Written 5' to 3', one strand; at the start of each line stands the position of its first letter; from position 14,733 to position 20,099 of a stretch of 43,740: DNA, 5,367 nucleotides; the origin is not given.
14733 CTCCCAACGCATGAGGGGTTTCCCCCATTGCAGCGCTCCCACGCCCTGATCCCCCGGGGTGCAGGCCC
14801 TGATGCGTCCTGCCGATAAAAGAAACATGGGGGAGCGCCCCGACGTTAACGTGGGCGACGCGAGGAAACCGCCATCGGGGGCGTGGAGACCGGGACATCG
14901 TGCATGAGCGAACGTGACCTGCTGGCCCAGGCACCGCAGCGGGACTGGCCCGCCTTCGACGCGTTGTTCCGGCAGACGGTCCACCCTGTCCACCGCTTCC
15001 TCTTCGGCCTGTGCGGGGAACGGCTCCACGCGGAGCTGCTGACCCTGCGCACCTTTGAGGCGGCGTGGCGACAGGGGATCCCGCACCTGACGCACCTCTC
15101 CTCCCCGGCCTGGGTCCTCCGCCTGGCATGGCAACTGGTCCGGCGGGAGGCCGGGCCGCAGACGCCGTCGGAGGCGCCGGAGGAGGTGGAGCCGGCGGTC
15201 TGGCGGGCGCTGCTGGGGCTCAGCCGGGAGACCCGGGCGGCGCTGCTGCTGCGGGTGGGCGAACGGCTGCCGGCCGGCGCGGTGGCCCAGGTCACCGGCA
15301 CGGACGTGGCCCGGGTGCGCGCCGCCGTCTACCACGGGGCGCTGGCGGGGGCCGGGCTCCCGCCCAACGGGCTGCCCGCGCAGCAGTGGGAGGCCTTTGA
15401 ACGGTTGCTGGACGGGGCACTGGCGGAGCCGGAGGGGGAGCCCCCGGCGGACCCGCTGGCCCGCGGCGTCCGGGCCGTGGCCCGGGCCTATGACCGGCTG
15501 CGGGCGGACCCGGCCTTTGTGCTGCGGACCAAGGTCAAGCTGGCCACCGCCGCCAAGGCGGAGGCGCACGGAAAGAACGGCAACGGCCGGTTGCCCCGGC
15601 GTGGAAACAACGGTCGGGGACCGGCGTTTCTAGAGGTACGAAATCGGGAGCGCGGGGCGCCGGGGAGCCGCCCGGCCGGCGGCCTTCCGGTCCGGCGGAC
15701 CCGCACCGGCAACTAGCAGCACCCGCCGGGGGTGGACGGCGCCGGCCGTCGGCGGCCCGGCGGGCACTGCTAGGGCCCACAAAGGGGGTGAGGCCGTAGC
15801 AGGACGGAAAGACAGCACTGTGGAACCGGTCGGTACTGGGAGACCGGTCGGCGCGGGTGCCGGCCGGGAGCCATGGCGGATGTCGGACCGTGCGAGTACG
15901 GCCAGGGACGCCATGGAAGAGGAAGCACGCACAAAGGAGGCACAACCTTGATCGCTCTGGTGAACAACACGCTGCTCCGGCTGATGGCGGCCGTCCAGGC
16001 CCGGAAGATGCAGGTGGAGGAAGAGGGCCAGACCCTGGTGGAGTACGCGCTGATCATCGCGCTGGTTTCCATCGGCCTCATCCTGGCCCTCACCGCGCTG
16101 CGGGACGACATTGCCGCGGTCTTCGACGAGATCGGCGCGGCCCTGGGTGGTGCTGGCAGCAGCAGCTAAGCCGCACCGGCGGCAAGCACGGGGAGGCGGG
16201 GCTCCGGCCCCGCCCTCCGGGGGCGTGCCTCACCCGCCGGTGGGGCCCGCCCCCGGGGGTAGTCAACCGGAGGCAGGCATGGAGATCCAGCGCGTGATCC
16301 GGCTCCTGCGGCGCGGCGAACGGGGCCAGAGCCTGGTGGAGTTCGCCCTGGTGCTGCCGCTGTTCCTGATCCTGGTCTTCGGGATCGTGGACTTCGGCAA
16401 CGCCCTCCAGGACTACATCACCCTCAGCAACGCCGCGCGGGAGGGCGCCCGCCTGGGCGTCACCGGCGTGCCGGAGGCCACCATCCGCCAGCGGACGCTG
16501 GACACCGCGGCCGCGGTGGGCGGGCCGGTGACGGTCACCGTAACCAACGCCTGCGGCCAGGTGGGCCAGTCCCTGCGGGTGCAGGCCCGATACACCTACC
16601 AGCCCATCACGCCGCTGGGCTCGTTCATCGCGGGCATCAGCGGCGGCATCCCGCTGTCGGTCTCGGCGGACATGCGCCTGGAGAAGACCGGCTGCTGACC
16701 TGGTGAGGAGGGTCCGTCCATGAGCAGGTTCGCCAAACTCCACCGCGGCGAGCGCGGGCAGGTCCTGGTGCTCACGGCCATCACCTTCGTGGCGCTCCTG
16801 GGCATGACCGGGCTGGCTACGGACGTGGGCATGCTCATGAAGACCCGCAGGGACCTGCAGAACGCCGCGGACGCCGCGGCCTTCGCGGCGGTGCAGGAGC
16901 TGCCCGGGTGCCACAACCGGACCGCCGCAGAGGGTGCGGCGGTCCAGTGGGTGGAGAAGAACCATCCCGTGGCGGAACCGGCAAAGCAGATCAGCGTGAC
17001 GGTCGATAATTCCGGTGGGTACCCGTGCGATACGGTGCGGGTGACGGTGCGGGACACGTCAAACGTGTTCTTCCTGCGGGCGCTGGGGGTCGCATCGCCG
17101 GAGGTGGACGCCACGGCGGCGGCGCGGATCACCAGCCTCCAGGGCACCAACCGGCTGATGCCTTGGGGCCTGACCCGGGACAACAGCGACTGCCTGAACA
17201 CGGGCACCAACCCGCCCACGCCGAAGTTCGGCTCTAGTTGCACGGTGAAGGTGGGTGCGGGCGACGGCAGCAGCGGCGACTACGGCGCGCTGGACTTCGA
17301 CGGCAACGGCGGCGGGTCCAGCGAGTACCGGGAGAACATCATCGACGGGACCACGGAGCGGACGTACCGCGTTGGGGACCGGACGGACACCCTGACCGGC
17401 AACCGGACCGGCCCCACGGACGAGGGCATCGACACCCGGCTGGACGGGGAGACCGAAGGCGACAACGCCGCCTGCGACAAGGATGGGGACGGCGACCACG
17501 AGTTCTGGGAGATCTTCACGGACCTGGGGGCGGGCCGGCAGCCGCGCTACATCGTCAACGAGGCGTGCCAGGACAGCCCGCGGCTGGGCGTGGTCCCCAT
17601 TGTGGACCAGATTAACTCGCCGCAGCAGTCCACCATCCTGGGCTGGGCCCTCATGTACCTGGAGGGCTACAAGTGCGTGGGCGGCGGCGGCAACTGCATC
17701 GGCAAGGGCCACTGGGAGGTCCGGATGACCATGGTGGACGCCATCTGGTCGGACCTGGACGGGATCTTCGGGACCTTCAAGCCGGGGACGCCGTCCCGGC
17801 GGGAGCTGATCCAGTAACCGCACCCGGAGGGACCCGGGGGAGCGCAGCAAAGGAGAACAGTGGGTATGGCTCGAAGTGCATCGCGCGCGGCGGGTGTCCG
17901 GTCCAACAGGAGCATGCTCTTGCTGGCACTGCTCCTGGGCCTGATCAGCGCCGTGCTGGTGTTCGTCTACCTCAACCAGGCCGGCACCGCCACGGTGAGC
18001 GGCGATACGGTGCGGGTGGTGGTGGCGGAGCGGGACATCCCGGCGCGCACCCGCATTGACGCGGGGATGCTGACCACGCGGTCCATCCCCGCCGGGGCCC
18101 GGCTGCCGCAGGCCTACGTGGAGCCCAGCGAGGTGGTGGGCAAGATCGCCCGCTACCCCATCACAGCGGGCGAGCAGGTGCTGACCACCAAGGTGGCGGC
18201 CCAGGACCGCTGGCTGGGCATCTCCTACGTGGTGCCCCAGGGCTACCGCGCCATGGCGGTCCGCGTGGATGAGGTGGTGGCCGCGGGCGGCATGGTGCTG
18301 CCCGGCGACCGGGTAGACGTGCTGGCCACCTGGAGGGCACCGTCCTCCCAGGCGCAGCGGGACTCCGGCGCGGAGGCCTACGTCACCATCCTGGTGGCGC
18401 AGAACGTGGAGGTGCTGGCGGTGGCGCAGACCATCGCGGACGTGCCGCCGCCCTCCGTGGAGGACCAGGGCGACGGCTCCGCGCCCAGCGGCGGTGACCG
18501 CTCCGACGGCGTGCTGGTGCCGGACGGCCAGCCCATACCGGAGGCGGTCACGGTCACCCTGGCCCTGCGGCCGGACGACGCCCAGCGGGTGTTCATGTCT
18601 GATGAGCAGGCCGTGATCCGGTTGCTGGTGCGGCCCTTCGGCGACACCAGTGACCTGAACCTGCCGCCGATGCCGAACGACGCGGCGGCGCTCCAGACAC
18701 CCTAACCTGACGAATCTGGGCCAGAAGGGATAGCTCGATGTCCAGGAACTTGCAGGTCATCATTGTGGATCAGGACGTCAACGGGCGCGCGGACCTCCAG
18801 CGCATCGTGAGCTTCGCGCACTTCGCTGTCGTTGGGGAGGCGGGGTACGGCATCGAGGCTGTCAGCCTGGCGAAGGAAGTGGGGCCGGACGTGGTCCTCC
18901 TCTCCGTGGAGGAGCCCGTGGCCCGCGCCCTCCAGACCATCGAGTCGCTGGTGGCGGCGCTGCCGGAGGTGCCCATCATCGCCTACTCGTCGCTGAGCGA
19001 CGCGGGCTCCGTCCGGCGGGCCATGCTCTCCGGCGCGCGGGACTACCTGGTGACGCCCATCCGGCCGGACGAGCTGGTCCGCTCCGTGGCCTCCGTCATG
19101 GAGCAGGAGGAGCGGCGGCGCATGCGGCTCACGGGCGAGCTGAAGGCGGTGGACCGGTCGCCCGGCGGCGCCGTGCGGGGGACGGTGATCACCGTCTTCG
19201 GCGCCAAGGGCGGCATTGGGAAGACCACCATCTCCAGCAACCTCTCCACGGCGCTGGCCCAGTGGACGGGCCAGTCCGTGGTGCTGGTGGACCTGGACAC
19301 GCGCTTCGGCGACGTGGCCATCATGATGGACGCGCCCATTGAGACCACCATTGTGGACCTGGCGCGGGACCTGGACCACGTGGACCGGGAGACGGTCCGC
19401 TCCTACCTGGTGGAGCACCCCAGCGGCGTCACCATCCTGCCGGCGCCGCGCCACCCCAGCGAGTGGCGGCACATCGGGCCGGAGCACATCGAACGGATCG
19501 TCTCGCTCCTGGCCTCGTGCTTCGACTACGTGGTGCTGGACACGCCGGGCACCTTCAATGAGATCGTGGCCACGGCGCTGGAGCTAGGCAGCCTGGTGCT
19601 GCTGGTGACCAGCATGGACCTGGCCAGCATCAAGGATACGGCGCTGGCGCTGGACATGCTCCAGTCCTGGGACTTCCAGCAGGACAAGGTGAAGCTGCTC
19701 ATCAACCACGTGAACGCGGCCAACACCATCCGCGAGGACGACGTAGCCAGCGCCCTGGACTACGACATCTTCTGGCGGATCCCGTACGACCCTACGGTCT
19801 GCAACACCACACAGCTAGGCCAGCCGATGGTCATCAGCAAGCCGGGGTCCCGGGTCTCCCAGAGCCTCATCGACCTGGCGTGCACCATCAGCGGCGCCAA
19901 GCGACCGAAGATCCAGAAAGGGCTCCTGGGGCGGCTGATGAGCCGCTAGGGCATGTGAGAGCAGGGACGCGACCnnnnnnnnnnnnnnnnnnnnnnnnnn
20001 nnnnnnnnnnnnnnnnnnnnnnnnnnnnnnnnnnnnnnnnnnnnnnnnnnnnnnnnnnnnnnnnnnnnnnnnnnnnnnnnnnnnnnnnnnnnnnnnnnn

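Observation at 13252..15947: Divergent wHTH-AAA+ ATPase and extended ECF sigma factor directly abutting the flp pilin gene: a candidate undescribed control or accessory module for a Tad pilus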

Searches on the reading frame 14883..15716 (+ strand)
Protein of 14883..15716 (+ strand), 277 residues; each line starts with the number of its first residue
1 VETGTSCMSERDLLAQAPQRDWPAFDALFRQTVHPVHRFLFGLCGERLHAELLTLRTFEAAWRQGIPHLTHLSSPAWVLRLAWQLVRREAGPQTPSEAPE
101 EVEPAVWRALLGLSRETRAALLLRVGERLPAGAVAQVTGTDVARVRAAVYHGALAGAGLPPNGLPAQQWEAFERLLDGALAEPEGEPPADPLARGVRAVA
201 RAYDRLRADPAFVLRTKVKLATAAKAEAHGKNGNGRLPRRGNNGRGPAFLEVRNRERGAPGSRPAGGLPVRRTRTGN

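Call 3: search_protein_families(library=pfam, proteins=[window:14883-15716:+], max_evalue=0.01)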
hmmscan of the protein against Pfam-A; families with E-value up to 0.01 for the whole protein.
window:14883-15716:+ (277 aa): 1 family
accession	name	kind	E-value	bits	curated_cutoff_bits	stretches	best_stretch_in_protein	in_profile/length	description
PF08281.18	Sigma70_r4_2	-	4.3e-05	23.5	25.7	1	106-152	4-50/54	Sigma-70, region 4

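Call 4: search_protein_families(library=ncbifam, proteins=[window:14883-15716:+], max_evalue=0.01)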
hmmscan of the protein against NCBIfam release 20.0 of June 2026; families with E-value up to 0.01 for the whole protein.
window:14883-15716:+ (277 aa): 7 families
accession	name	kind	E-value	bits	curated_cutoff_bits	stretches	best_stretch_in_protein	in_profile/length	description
NF009171.0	PRK12518.1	equivalog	1e-07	32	208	1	5-86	9-89/191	RNA polymerase sigma factor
NF009166.1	PRK12513.1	equivalog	5.6e-06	26.2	206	0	9-60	8-59/193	RNA polymerase sigma factor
TIGR02983.1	SigE-fam_strep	subfamily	3.6e-05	23.7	141.55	1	76-152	72-150/162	SigE family RNA polymerase sigma factor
NF007229.0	PRK09647.1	equivalog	0.00045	19.6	265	0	15-63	36-84/220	RNA polymerase sigma factor SigE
TIGR02960.1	SigX5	hypoth_equivalog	0.002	17.3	264.75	1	87-149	117-179/322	RNA polymerase sigma-70 factor, TIGR02960 family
TIGR02952.1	Sig70_famx2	equivalog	0.0021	18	206.45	0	14-83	2-72/170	ECF subfamily RNA polymerase sigma factor, BldN family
NF009170.0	PRK12517.1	subfamily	0.0035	16.8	197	0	24-64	24-64/188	RNA polymerase sigma factor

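Call 22: find_homologous_proteins(query=window:14883-15716:+, max_evalue=0.001)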
Query window:14883-15716:+ (277 aa): 4 proteins with E <= 0.001 among 8000 candidates.
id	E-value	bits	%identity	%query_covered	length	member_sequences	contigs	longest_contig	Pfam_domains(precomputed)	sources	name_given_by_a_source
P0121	1.1e-172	591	100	97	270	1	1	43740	-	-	-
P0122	2.2e-106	374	68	96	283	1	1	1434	-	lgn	-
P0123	2.9e-106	373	69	94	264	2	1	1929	-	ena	-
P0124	1.5e-82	296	60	89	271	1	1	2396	-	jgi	jgi:DNA-directed RNA polymerase specialized sigma24 family protein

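Call 34: find_encoding_contigs(protein=P0124, flank=3000, max_places=3)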
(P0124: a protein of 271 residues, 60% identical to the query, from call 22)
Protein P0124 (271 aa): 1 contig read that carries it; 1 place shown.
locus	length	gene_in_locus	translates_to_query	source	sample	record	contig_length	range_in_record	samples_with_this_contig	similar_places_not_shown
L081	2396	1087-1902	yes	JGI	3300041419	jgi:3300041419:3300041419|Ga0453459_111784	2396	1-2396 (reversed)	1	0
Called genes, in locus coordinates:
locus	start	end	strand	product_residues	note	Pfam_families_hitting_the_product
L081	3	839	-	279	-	?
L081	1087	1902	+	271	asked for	-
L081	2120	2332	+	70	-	PF04964:Flp_Fap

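Call 35: find_encoding_contigs(protein=P0123, flank=3000, max_places=3)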
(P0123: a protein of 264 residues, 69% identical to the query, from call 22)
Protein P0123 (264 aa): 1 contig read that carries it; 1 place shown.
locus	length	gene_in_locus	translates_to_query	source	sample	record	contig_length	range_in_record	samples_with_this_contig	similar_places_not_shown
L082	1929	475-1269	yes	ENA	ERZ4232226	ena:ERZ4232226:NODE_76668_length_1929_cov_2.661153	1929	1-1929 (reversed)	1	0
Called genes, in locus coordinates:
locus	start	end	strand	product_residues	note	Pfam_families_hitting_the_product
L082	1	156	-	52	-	?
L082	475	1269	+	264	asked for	-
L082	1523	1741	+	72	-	PF04964:Flp_Fap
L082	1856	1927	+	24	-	?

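Call 36: find_encoding_contigs(protein=P0122, flank=3000, max_places=3)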
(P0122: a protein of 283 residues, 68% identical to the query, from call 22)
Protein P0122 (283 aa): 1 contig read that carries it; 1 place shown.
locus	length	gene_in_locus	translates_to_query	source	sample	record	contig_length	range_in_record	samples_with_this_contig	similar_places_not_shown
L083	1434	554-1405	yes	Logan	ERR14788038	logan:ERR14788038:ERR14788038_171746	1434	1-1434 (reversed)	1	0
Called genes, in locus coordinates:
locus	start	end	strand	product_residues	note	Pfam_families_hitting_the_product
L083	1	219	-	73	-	?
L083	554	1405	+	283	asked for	-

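Call 50: search_solved_structures(query=A6, max_evalue=1, show_alignments=1)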
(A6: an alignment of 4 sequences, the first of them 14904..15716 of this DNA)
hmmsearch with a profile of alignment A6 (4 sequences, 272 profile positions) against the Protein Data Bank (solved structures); distinct sequences matched with E-value up to 1: 31.
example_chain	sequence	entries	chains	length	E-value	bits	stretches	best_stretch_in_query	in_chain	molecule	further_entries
6in7_B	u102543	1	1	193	2.3e-06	30.5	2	94-147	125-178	RNA polymerase sigma-H factor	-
8z6g_B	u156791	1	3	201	2.6e-06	30.3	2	94-147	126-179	RNA polymerase sigma factor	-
9m9d_F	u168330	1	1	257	4.1e-06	29.7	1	12-149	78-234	ECF RNA polymerase sigma factor SigE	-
9m9e_F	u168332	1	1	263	4.4e-06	29.6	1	12-149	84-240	ECF RNA polymerase sigma factor SigE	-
9m98_F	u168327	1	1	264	4.5e-06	29.5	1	12-149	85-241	ECF RNA polymerase sigma factor SigE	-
6dxo_A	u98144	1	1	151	7.9e-06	28.7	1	5-152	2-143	RNA polymerase ECF-subfamily sigma factor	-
6dv9_F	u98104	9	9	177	0.0018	21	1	20-100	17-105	ECF RNA polymerase sigma factor SigL | RNA polymerase sigma factor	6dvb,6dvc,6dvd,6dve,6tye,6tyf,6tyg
3ngk_A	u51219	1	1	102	0.044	16.5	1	88-154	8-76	Propanediol utilization protein pduA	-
7qh5_A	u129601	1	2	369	0.044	16.4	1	18-98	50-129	RNA polymerase sigma factor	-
9by5_A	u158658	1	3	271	0.099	15.3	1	88-146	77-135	Response regulator receiver protein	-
9iv7_D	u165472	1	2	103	0.14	14.8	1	105-157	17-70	Carboxysome shell protein CcmK2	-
3cim_A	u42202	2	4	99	0.19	14.4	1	105-157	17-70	Carbon dioxide-concentrating mechanism protein ccmK homolog 2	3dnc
4qie_A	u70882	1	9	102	0.27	13.9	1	88-154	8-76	Propanediol utilization protein PduA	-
5fgm_A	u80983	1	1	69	0.31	13.7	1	98-148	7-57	ECF RNA polymerase sigma factor SigR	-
3ssq_A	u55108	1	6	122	0.31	13.7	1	105-155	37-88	Carbon dioxide concentrating mechanism protein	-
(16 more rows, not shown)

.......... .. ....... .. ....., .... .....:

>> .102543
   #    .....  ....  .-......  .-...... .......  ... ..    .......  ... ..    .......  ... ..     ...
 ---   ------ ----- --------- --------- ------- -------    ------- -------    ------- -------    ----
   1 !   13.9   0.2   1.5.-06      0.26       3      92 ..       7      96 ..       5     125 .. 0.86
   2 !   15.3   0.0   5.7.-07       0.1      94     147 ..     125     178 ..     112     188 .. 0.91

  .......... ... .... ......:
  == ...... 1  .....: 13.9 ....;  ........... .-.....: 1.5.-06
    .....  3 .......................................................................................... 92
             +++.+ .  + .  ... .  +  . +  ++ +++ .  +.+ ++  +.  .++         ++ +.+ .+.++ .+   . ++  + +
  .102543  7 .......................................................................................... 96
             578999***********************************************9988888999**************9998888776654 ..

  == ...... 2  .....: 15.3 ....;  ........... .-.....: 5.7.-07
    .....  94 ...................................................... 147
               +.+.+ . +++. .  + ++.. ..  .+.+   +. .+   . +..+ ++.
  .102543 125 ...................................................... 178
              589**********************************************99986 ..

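Call 62: search_protein_families(library=padloc, proteins=[window:14904-15716:+], max_evalue=0.01)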
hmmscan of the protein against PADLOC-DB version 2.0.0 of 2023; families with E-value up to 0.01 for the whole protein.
window:14904-15716:+ (270 aa): 0 families

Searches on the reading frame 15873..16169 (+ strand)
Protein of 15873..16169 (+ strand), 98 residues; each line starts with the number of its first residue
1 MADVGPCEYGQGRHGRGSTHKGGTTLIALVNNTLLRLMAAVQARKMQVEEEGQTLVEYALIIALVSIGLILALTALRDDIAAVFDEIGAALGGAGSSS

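Call 3: search_protein_families(library=pfam, proteins=[window:15873-16169:+], max_evalue=0.01)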
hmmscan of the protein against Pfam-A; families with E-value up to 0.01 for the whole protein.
window:15873-16169:+ (98 aa): 1 family
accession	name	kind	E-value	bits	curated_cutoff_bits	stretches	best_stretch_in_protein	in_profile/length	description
PF04964.19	Flp_Fap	-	4.1e-09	36.5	32.2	1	50-91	5-46/46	Flp/Fap pilin component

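Call 4: search_protein_families(library=ncbifam, proteins=[window:15873-16169:+], max_evalue=0.01)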
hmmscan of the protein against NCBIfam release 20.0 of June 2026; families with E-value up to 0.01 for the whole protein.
window:15873-16169:+ (98 aa): 1 family
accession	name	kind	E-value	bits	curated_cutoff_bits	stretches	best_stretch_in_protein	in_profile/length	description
TIGR02175.1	PorC_KorC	subfamily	0.0071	16.1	81.1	1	37-86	109-158/177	2-oxoacid:acceptor oxidoreductase, gamma subunit, pyruvate/2-ketoisovalerate family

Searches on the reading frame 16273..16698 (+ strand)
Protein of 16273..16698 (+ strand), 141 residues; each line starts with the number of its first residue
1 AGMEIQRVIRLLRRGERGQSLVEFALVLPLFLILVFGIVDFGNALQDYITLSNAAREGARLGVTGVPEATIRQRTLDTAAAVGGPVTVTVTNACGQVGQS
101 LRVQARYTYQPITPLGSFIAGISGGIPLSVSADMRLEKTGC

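Call 10: search_protein_families(library=pfam, proteins=[window:16273-16698:+], max_evalue=0.001)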
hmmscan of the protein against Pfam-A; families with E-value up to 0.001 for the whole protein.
window:16273-16698:+ (141 aa): 1 family
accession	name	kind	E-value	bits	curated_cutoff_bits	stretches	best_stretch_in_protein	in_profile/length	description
PF07811.17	TadE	-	5.4e-19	68.5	22.9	1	18-60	1-43/43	TadE-like protein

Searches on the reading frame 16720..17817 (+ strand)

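Call 10: search_protein_families(library=pfam, proteins=[window:16720-17817:+], max_evalue=0.001)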
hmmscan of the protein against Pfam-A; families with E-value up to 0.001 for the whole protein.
window:16720-17817:+ (365 aa): 2 families
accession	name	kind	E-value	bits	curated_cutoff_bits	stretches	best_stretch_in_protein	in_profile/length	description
PF13400.11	Tad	-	3.9e-12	46.7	22.3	1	13-59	1-46/47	Putative Flp pilus-assembly TadE/G-like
PF09977.15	Tad_C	-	7e-05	24.2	22.1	1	48-135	13-93/93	Putative Tad-like Flp pilus-assembly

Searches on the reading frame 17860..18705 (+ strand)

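Call 10: search_protein_families(library=pfam, proteins=[window:17860-18705:+], max_evalue=0.001)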
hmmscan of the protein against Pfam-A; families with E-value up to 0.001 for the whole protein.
window:17860-18705:+ (281 aa): 3 families
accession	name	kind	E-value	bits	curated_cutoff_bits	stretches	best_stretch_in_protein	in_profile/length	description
PF16976.10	RcpC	-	1.1e-23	83.7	28.8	1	121-258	3-114/114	Flp pilus assembly protein RcpC/CpaB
PF08666.17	SAF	-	8.9e-12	45.8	21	1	51-111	1-61/63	SAF domain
PF13144.11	ChapFlgA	-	0.0001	22.8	23.8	1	52-114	2-62/122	Chaperone for flagella basal body P-ring formation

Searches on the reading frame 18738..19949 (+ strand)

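Call 10: search_protein_families(library=pfam, proteins=[window:18738-19949:+], max_evalue=0.001)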
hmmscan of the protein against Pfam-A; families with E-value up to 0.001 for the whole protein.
window:18738-19949:+ (403 aa): 9 families
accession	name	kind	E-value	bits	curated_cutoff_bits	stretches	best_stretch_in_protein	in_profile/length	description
PF10609.15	ParA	-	1.1e-13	51.7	27.1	1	149-382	4-243/246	NUBPL iron-transfer P-loop NTPase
PF13614.12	AAA_31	-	5.8e-13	49.6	27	1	149-299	2-155/177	AAA domain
PF00072.30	Response_reg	-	2.1e-11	44.4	30.2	1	7-117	1-110/111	Response regulator receiver domain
PF01656.29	CbiA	-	3.1e-11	43.7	25.4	1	151-361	1-122/125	CobQ/CobB/MinD/ParA nucleotide binding domain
PF06564.18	CBP_BcsQ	-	5.8e-09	36.3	21.3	1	150-334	3-180/234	Cellulose biosynthesis protein BcsQ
PF00142.24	Fer4_NifH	-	2.7e-08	34.1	25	1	151-233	3-83/271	4Fe-4S iron sulfur cluster binding proteins, NifH/frxC family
PF09140.17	MipZ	-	2.9e-08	33.8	20.7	1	151-319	3-150/262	ATPase MipZ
PF13500.12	AAA_26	-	0.00037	20.9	27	0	280-356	124-196/198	AAA domain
PF02374.21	ArsA_ATPase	-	0.00037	20.3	24.3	1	152-187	4-38/305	Anion-transporting ATPase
